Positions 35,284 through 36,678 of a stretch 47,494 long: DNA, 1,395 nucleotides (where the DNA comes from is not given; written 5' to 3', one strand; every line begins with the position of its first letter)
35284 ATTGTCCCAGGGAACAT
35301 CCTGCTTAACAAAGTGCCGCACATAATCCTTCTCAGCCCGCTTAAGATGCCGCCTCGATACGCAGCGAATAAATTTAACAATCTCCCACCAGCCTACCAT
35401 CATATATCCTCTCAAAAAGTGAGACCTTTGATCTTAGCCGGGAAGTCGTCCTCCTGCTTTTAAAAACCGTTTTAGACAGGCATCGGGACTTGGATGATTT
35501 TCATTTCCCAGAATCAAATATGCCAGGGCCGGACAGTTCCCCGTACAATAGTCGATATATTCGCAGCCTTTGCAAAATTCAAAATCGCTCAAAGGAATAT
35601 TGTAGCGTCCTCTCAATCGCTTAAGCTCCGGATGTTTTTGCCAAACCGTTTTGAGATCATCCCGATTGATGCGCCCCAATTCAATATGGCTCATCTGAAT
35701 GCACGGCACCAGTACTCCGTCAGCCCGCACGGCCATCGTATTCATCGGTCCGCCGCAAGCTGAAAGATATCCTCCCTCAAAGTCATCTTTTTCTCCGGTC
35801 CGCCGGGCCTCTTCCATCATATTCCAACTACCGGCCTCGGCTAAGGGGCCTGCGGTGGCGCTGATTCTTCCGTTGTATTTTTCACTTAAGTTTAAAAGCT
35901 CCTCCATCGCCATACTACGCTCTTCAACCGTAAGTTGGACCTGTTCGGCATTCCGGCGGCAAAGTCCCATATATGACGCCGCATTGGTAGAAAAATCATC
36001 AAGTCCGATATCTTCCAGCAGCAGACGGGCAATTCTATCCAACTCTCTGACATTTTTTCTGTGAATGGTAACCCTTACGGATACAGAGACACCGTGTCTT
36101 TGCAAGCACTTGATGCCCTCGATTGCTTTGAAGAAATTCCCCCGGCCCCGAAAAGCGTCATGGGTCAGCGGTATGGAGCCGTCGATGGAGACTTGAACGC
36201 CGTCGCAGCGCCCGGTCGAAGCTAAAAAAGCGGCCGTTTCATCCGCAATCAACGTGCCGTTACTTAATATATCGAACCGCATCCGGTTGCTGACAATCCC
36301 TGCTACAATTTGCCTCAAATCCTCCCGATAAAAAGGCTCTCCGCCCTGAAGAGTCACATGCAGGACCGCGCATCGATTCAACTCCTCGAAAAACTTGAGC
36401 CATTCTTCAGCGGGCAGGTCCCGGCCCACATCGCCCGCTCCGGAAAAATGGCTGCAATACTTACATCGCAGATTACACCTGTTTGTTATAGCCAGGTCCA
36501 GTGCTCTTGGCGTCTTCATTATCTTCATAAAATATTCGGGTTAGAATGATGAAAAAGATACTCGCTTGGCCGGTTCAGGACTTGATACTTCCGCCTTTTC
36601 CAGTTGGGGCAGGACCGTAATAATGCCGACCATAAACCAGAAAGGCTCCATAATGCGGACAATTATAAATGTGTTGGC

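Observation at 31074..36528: Orphan RiPP-like cluster: two PqqD/RRE proteins, two radical SAM/SPASM enzymes, an HPr-kinase-like protein, an NTP_transf_5-like protein and a repeat-Cys precursor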

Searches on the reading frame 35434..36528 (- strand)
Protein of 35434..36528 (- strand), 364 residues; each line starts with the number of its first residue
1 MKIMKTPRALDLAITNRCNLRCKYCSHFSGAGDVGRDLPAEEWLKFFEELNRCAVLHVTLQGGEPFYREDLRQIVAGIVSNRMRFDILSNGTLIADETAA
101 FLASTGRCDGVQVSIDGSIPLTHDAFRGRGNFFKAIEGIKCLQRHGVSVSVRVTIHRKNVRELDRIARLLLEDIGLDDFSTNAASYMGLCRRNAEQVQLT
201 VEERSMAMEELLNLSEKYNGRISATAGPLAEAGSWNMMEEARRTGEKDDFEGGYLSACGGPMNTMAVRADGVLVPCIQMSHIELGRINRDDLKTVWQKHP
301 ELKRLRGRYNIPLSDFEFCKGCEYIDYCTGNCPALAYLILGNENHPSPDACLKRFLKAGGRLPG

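Call 3: search_protein_families(library=ncbifam, proteins=[window:35434-36528:-], max_evalue=0.01)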
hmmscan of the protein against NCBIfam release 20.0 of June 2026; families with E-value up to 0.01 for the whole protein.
window:35434-36528:- (364 aa): 82 families (the best 25 are shown)
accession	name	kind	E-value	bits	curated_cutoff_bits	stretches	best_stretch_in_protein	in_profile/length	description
TIGR04250.1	SCM_rSAM_ScmE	equivalog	1.2e-185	616.6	400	1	6-363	1-358/358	SynChlorMet cassette radical SAM/SPASM protein ScmE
NF050035.1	rSAM_WgK_link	exception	9.9e-39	133.3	650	1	4-169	5-170/367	radical SAM/SPASM peptide maturase WgkB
TIGR04051.1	rSAM_NirJ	equivalog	7e-35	120.6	515.45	1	14-348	8-344/354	heme d1 biosynthesis radical SAM protein NirJ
TIGR04303.1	GeoRSP_rSAM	equivalog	2.5e-34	119.3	400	1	5-349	2-323/325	GeoRSP system radical SAM/SPASM protein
TIGR02109.1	PQQ_syn_pqqE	equivalog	2.6e-32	112.1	381.35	1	4-351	3-330/358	pyrroloquinoline quinone biosynthesis protein PqqE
TIGR04347.1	pseudo_SAM_Halo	equivalog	2.5e-30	106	525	1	14-348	44-381/390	TIGR04347 family pseudo-SAM/SPASM protein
TIGR04545.1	rSAM_ahbD_hemeb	equivalog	6.1e-30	104.8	500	1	14-342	6-327/339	heme b synthase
TIGR04054.1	rSAM_NirJ1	equivalog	1.2e-29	103.2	650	1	13-342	41-372/387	putative heme d1 biosynthesis radical SAM protein NirJ1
TIGR03962.1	mycofact_rSAM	equivalog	1.1e-28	100.5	265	1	5-169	9-172/339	mycofactocin radical SAM maturase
TIGR04055.1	rSAM_NirJ2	equivalog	4.6e-28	98.7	500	1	14-339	6-311/326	putative heme d1 biosynthesis radical SAM protein NirJ2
TIGR04251.1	SCM_rSAM_ScmF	equivalog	5.3e-28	98.4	400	1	12-340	8-329/353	SynChlorMet cassette radical SAM/SPASM protein ScmF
TIGR04340.1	rSAM_ACGX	hypoth_equivalog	7.4e-27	94.5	400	1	10-348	5-335/341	radical SAM/SPASM domain protein, ACGX system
TIGR04546.1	rSAM_ahbC_deAc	equivalog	1.1e-26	93.5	650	1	13-171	44-201/390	12,18-didecarboxysiroheme deacetylase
NF045574.1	sacti_mat_StsB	exception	1.2e-26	93.6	625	1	12-174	100-259/466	StsB family radical SAM/SPASM domain sactipeptide maturase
TIGR04053.2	TIGR04053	equivalog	7.2e-26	91.3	395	1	10-228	10-227/366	TIGR04053 family radical SAM/SPASM domain-containing protein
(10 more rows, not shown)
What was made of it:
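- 35434..36528 (-): ScmE radical SAM/SPASM enzyme, 364 aa. TIGR04250 scores 616.6 bits, above the 400 cutoff, matching end to end (call 3).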

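Call 4: search_protein_families(library=pfam, proteins=[window:35434-36528:-], max_evalue=0.01)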
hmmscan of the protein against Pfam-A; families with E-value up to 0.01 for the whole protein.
window:35434-36528:- (364 aa): 3 families
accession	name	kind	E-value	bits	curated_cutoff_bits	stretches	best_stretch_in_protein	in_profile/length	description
PF04055.27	Radical_SAM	-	4.7e-24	85.9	29.5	1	14-170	3-166/166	Radical SAM superfamily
PF13186.11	SPASM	-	3e-08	34.3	21.5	1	258-323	1-67/67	Iron-sulfur cluster-binding domain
PF13353.11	Fer4_12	-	0.00014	22.6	22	1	16-117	13-115/137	4Fe-4S single cluster domain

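Call 14: find_related_loci(query=window:35434-36528:-, collection=genome_contigs, flank=10000)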
Query window:35434-36528:- (364 aa) in genome_contigs; peptide patterns used: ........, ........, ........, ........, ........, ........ (x = any residue, [..] = any of these).
229 stretches matched a pattern; 41 encode a relative of the query (tblastn E <= 1e-3); 41 distinct loci.
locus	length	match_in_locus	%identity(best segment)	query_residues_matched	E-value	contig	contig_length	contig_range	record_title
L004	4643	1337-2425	74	1-363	0e+0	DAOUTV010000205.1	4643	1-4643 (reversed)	MAG TPA_asm: Desulfobacterales bacterium isolate CSMAG_806 CSMAG_806_k141_48910_length_4643_cov_24.1430, whole genome sh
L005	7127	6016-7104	74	1-363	0e+0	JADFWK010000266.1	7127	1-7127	MAG: Proteobacteria bacterium isolate C4.bin.25 k83_3206587, whole genome shotgun sequence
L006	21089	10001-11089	73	1-363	0e+0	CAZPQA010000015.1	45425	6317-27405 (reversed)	MAG TPA_asm: uncultured Desulfobacteraceae bacterium isolate SRP167671_co4_58 genome assembly, contig: NODE_382_length_4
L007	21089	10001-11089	72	1-363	0e+0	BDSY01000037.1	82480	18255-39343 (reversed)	Bacterium BMS3Abin06 DNA, contig: NODE_4, whole genome shotgun sequence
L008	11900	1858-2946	72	1-363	0e+0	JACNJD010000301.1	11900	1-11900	MAG: Candidatus Desulfacyla euxinica NIOZ-UU_NODE_6765_length_11900_cov_43.6165, whole genome shotgun sequence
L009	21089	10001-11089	72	1-363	0e+0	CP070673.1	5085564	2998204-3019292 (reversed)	MAG: Deltaproteobacteria bacterium isolate bin73 chromosome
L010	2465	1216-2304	72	1-363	0e+0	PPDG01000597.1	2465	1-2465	MAG: Desulfobacteraceae bacterium isolate BM002 sc_22832, whole genome shotgun sequence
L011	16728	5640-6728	71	1-363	0e+0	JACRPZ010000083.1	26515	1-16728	MAG: Nitrospirae bacterium isolate NC_groundwater_2000_Pr3_S-0.65um_44_7 SR2-18-Sp65_coassembly_scaffold_602256, whole g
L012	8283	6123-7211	71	1-363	0e+0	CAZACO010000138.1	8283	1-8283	MAG TPA_asm: uncultured Desulfobacteraceae bacterium isolate binchicken_co129_686 genome assembly, contig: NODE_28393_le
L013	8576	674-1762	71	1-363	2e-179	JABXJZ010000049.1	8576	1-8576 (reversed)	MAG: Desulfobacterales bacterium isolate CR_Bin_060 NODE_67_length_8576_cov_9.028827, whole genome shotgun sequence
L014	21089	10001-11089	71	1-363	1e-177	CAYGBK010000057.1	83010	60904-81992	MAG TPA_asm: uncultured Thermodesulfobacteriota bacterium isolate ERP108616_co1_309 genome assembly, contig: k119_886392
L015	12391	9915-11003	69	1-363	7e-175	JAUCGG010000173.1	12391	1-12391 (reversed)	Desulfococcaceae bacterium HSG8 NODE_352_length_12391, whole genome shotgun sequence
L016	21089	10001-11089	67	1-363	1e-174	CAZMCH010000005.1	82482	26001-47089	MAG TPA_asm: uncultured bacterium isolate binchicken_co274_484 genome assembly, contig: NODE_760_length_82482_cov_5.6693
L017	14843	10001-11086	67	2-363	1e-173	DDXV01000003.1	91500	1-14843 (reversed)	MAG TPA_asm: Syntrophaceae bacterium UBA2251 UBA2251_contig_6166, whole genome shotgun sequence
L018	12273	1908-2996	69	1-363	2e-173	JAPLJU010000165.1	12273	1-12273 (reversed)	MAG: Deltaproteobacteria bacterium isolate LacPavin_0920_SED5_MAG_55_9 LacPavin_0920_SED5_scaffold_173906, whole genome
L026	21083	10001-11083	62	3-363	2e-156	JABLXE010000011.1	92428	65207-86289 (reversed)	MAG: Methanotrichaceae archaeon isolate Ch14 contig11, whole genome shotgun sequence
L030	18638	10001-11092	67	1-364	4e-171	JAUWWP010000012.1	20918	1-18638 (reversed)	MAG: Deltaproteobacteria bacterium isolate CSMAG_2661 CSMAG_2661_k127_1018108_length_20918_cov_19.0705, whole genome sho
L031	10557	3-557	72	180-364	4e-88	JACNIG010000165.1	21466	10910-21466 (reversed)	MAG: Candidatus Desulfatibia vada NIOZ-UU_NODE_2953_length_21466_cov_41.6885, whole genome shotgun sequence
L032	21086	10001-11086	60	1-362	1e-147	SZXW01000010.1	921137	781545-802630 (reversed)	MAG: Chlorobium sp. isolate L304-S-6D L304_S_6D_0, whole genome shotgun sequence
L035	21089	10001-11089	74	1-363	0e+0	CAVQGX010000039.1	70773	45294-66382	MAG: uncultured delta proteobacterium isolate MFD09779.bin.3.209 genome assembly, contig: contig_61428, whole genome sho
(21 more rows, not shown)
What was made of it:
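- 35434..36528 (-): There are 33 orthologous loci at 56-92% identity (call 14).
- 33 ScmE-orthologous loci were fetched (call 14).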

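Call 25: search_protein_families(library=ncbifam, proteins=[L026:8149-9069:+, L026:9053-9688:+, L026:9707-9988:+, L026:11113-12210:+, L035:12722-13648:+, L035:13666-14307:+, L035:11131-12288:+, L009:12952-14934:+, L032:12893-13804:+, L032:13958-14875:+], max_evalue=0.001)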
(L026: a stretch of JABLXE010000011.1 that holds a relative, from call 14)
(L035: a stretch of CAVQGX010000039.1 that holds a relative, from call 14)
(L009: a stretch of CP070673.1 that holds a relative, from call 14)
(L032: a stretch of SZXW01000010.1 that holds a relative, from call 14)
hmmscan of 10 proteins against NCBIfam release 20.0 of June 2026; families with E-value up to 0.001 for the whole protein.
L026:8149-9069:+ (306 aa): 2 families
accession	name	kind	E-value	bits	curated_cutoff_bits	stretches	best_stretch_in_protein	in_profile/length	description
TIGR04249.1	SCM_chp_ScmC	equivalog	1.8e-75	254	125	1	10-293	1-292/292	SynChlorMet cassette protein ScmC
TIGR04352.1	HprK_rel_A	equivalog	7.8e-05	21.9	200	1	127-173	97-144/280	HprK-related kinase A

L026:9053-9688:+ (211 aa): 4 families
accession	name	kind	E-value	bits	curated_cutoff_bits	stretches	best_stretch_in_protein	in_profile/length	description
TIGR02228.1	sigpep_I_arch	equivalog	4.5e-13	49.4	51.85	1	7-91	30-119/158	signal peptidase I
TIGR02227.1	sigpep_I_bact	equivalog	7.3e-05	22.7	47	1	15-78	27-94/162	signal peptidase I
NF046067.1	SigPepSipWBacil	equivalog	0.00068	19.2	190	0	34-89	65-124/189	signal peptidase I SipW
TIGR02754.1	sod_Ni_protease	equivalog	0.00077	19.9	63.25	0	15-76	5-70/90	nickel-type superoxide dismutase maturation protease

L026:9707-9988:+ (93 aa): 6 families
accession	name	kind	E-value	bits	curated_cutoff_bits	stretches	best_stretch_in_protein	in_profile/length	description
TIGR04248.1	SCM_PqqD_rel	equivalog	1.1e-31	108.8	100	1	11-92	3-84/84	SynChlorMet cassette protein ScmD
TIGR03859.1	PQQ_PqqD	equivalog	5.2e-09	35.9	46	1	22-87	17-78/81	pyrroloquinoline quinone biosynthesis peptide chaperone PqqD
TIGR04302.1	geo_PqqD_fam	equivalog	7.1e-06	26.4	100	1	24-90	38-101/102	GeoRSP system PqqD family peptide chaperone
NF033530.1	lasso_PqqD_Strm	exception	3.3e-05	24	70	1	16-87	5-76/78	lasso peptide biosynthesis PqqD family chaperone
NF002535.0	PRK02079.1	equivalog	6.9e-05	22.6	101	1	37-82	38-82/92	pyrroloquinoline quinone biosynthesis peptide chaperone PqqD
NF033536.1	lasso_PqqD_Bac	exception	0.00026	21.1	80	1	20-87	17-84/88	lasso peptide biosynthesis PqqD family chaperone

L026:11113-12210:+ (365 aa): 75 families (the best 25 are shown)
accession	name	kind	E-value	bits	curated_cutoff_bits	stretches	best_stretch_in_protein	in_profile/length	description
TIGR04251.1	SCM_rSAM_ScmF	equivalog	4.8e-175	582.1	400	1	12-363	1-352/353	SynChlorMet cassette radical SAM/SPASM protein ScmF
TIGR04545.1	rSAM_ahbD_hemeb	equivalog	7.5e-47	160.4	500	2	19-227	4-207/339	heme b synthase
TIGR04055.1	rSAM_NirJ2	equivalog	5e-36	124.8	500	1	21-349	6-321/326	putative heme d1 biosynthesis radical SAM protein NirJ2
TIGR04053.2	TIGR04053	equivalog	5.1e-36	124.7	395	2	17-225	10-214/366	TIGR04053 family radical SAM/SPASM domain-containing protein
TIGR04051.1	rSAM_NirJ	equivalog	4.4e-32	111.4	515.45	2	19-205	6-188/354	heme d1 biosynthesis radical SAM protein NirJ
NF050035.1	rSAM_WgK_link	exception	2.7e-30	105.6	650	2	20-200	14-191/367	radical SAM/SPASM peptide maturase WgkB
TIGR04054.1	rSAM_NirJ1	equivalog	3.8e-30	104.8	650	2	18-205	39-222/387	putative heme d1 biosynthesis radical SAM protein NirJ1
TIGR03962.1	mycofact_rSAM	equivalog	4.5e-30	105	265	1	19-351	16-332/339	mycofactocin radical SAM maturase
TIGR04317.1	W_rSAM_matur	equivalog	3.9e-28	98.6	380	1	14-197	3-188/349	tungsten cofactor oxidoreductase radical SAM maturase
TIGR04250.1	SCM_rSAM_ScmE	equivalog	3e-27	95.5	400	2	20-179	8-164/358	SynChlorMet cassette radical SAM/SPASM protein ScmE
NF045574.1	sacti_mat_StsB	exception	1.1e-26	93.7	625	1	13-341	94-404/466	StsB family radical SAM/SPASM domain sactipeptide maturase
TIGR04303.1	GeoRSP_rSAM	equivalog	1.3e-26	94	400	1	17-350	7-324/325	GeoRSP system radical SAM/SPASM protein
TIGR04347.1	pseudo_SAM_Halo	equivalog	1.5e-25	90.3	525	1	19-202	42-221/390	TIGR04347 family pseudo-SAM/SPASM protein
TIGR04133.1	rSAM_w_lipo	hypoth_equivalog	7.1e-24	84.4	425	1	10-334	19-333/350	TIGR04133 family radical SAM/SPASM protein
TIGR04546.1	rSAM_ahbC_deAc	equivalog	1.7e-23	83.1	650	1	19-205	43-225/390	12,18-didecarboxysiroheme deacetylase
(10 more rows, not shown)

L035:12722-13648:+ (308 aa): 2 families
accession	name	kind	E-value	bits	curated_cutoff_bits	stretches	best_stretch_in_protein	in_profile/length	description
TIGR04249.1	SCM_chp_ScmC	equivalog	3.4e-93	312.2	125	1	14-307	1-292/292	SynChlorMet cassette protein ScmC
TIGR04352.1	HprK_rel_A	equivalog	1.5e-07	30.9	200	1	139-188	95-145/280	HprK-related kinase A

L035:13666-14307:+ (213 aa): 4 families
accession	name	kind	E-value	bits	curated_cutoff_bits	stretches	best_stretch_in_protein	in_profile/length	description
TIGR02228.1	sigpep_I_arch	equivalog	1.4e-14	54.3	51.85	1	18-96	37-119/158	signal peptidase I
TIGR02227.1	sigpep_I_bact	equivalog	1.6e-07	31.4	47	1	19-77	27-88/162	signal peptidase I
TIGR02754.1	sod_Ni_protease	equivalog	5e-06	26.9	63.25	1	19-97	5-90/90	nickel-type superoxide dismutase maturation protease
NF046067.1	SigPepSipWBacil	equivalog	8.6e-05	22.2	190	1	20-93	46-123/189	signal peptidase I SipW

L035:11131-12288:+ (385 aa): 79 families (the best 25 are shown)
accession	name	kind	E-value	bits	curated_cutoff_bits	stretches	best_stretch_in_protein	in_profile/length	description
TIGR04251.1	SCM_rSAM_ScmF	equivalog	1.8e-186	619.6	400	1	18-370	1-353/353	SynChlorMet cassette radical SAM/SPASM protein ScmF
TIGR04545.1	rSAM_ahbD_hemeb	equivalog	4e-41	141.6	500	1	25-356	4-335/339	heme b synthase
TIGR04055.1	rSAM_NirJ2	equivalog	3.1e-36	125.6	500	2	27-210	6-185/326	putative heme d1 biosynthesis radical SAM protein NirJ2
TIGR03962.1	mycofact_rSAM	equivalog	8.5e-32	110.6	265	1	25-362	16-337/339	mycofactocin radical SAM maturase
TIGR04051.1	rSAM_NirJ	equivalog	1.1e-31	110.1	515.45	2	25-209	6-186/354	heme d1 biosynthesis radical SAM protein NirJ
TIGR04054.1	rSAM_NirJ1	equivalog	5.9e-31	107.4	650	1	24-210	39-221/387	putative heme d1 biosynthesis radical SAM protein NirJ1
TIGR04053.2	TIGR04053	equivalog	2e-29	103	395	2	23-209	10-196/366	TIGR04053 family radical SAM/SPASM domain-containing protein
NF050035.1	rSAM_WgK_link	exception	1.9e-28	99.5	650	1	23-206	11-191/367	radical SAM/SPASM peptide maturase WgkB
TIGR04303.1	GeoRSP_rSAM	equivalog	2.8e-28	99.4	400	1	23-356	7-324/325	GeoRSP system radical SAM/SPASM protein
TIGR04250.1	SCM_rSAM_ScmE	equivalog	9.4e-28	97.1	400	1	27-346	9-335/358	SynChlorMet cassette radical SAM/SPASM protein ScmE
TIGR04347.1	pseudo_SAM_Halo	equivalog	3.5e-27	95.7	525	1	5-210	26-223/390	TIGR04347 family pseudo-SAM/SPASM protein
TIGR04546.1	rSAM_ahbC_deAc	equivalog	6.7e-27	94.3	650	1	24-209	42-223/390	12,18-didecarboxysiroheme deacetylase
NF045574.1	sacti_mat_StsB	exception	3.8e-26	92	625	1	13-343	88-400/466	StsB family radical SAM/SPASM domain sactipeptide maturase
TIGR02668.1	moaA_archaeal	equivalog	1.6e-23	83.1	325.25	1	19-196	8-183/303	GTP 3',8-cyclase MoaA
TIGR04317.1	W_rSAM_matur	equivalog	3.1e-22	79.2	380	1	20-203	3-188/349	tungsten cofactor oxidoreductase radical SAM maturase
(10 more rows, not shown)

L009:12952-14934:+ (660 aa): 9 families
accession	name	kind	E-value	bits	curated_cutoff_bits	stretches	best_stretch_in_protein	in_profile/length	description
NF047832.1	caspase_w_EACC1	subfamily_domain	2.7e-25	89.1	140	1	405-638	2-210/211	caspase, EACC1-associated type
NF058502.1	phyc_lyase_CpcE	equivalog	3.4e-24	85.7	330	3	70-148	32-113/260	C-phycocyanin alpha-cysteine-84 phycocyanobilin lyase subunit CpcE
NF010374.0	PRK13800.1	equivalog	4.1e-24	84.9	1196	2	76-230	746-896/898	fumarate reductase/succinate dehydrogenase flavoprotein subunit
NF045915.1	PhycobilmeDegNblB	equivalog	2.7e-16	59.8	300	2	168-349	28-204/214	phycobilisome degradation protein NblB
NF045662.1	DVU0298_fam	equivalog_domain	1.7e-14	53.9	75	0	127-166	12-52/213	DVU0298 family protein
NF058505.1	phyc_lyase_CpeY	equivalog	4.9e-14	51.7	600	2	123-226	33-137/419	C-phycoerythrin alpha-cysteine-82 phycoerythrobilin lyase CpeY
NF058515.1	phyc_lyase_CpcF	equivalog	8.3e-13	48.4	220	2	67-167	24-120/200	C-phycocyanin alpha-cysteine-84 phycocyanobilin lyase subunit CpcF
NF007244.0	PRK09687.1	equivalog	2.1e-11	43.6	275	1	69-192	86-214/285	putative lyase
TIGR02270.1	TIGR02270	subfamily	4.9e-10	39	206.8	1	75-295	88-294/410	TIGR02270 family protein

L032:12893-13804:+ (303 aa): 4 families
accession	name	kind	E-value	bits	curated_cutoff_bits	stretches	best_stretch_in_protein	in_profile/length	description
TIGR04249.1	SCM_chp_ScmC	equivalog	3.3e-50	171.1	125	1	10-297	1-289/292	SynChlorMet cassette protein ScmC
TIGR04352.1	HprK_rel_A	equivalog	4.8e-05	22.6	200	1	132-179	96-144/280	HprK-related kinase A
TIGR04355.1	HprK_rel_B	hypoth_equivalog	0.00049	19.3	200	1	127-184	139-196/351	HprK-related kinase B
NF005115.0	PRK06547.1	equivalog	0.00091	18.7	173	0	138-170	9-41/172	hypothetical protein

L032:13958-14875:+ (305 aa): 3 families
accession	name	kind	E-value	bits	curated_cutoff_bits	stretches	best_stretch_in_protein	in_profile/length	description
TIGR04249.1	SCM_chp_ScmC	equivalog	6.4e-63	212.8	125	1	5-292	1-289/292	SynChlorMet cassette protein ScmC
TIGR04352.1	HprK_rel_A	equivalog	6.9e-08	31.9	200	1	118-184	89-154/280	HprK-related kinase A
TIGR04355.1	HprK_rel_B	hypoth_equivalog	9.6e-06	24.9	200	1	96-179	120-199/351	HprK-related kinase B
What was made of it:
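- On SynChlorMet cassette: Canonical ScmF from L026 and L035 scores 582-620 bits (call 25).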

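Call 26: search_protein_families(library=ncbifam, proteins=[L035:12378-12566:+, L009:12377-12562:+, L014:12462-12653:+, L011:8802-9011:+, L018:9495-9842:+, L016:12301-12573:+], max_evalue=0.01)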
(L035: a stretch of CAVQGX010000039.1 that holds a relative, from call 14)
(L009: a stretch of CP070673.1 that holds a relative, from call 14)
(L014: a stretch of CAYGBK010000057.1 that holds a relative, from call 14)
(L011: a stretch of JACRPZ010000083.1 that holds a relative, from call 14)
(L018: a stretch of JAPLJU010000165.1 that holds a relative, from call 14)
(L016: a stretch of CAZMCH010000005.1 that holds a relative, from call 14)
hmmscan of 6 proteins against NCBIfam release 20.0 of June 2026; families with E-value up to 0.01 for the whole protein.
L035:12378-12566:+ (62 aa): 1 family
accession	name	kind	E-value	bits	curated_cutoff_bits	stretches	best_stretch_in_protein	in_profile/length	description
TIGR04252.1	SCM_precur_ScmA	equivalog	1.8e-06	28.1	35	1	5-55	1-49/49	SynChlorMet cassette protein ScmA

L009:12377-12562:+ (61 aa): 1 family
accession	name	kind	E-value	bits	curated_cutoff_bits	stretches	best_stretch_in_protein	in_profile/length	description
TIGR04252.1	SCM_precur_ScmA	equivalog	4.2e-06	26.9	35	1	5-52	1-47/49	SynChlorMet cassette protein ScmA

L014:12462-12653:+ (63 aa): 1 family
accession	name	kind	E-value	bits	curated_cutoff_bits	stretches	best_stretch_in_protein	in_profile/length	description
TIGR04252.1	SCM_precur_ScmA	equivalog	2.8e-06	27.5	35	1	26-60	10-46/49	SynChlorMet cassette protein ScmA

L011:8802-9011:+ (69 aa): 0 families

L018:9495-9842:+ (115 aa): 0 families

L016:12301-12573:+ (90 aa): 0 families

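Call 38: search_solved_structures(query=window:35437-36528:-, max_evalue=0.00001)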
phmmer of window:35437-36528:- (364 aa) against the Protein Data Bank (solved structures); distinct sequences matched with E-value up to 0.00001: 8.
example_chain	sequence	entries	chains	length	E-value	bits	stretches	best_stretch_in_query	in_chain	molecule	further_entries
6efn_A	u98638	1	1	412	9.4e-20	74.1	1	7-290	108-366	Sporulation killing factor maturation protein SkfB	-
6c8v_A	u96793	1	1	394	5.5e-15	58.4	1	3-171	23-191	Coenzyme PQQ synthesis protein E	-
7vob_C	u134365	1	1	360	9.2e-11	44.5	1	8-176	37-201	Cytosylglucuronate decarboxylase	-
7voc_C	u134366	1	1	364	9.5e-11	44.5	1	8-176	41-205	Cytosylglucuronate decarboxylase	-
2fb2_A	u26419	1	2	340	2.9e-07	33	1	6-156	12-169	Molybdenum cofactor biosynthesis protein A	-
1tv7_A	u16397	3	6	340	3.2e-07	32.9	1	5-156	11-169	Molybdenum cofactor biosynthesis protein A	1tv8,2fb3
5v1q_A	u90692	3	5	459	1.6e-06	30.6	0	6-105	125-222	Radical SAM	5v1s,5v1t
5wgg_A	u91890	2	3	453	5.3e-06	28.9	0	7-121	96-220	Radical SAM domain protein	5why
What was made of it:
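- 35434..36528 (-): The closest solved structures are SkfB and PqqE (call 38).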

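Call 74: search_protein_families(library=padloc, proteins=[window:35434-36528:-], max_evalue=0.001)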
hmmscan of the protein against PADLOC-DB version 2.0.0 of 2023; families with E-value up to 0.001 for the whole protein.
window:35434-36528:- (364 aa): 3 families
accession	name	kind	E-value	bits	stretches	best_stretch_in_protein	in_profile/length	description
PDLC02903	pVip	-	1e-14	52.7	1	12-162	4-152/257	Viperins not associated with kinases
PDLC02904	pVip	-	8.6e-12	43.1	1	13-162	8-156/262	Viperins associated with kinases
PDLC02905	pVip-kinase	-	1.7e-05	22.2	1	10-117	184-293/474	Viperin-kinase fusion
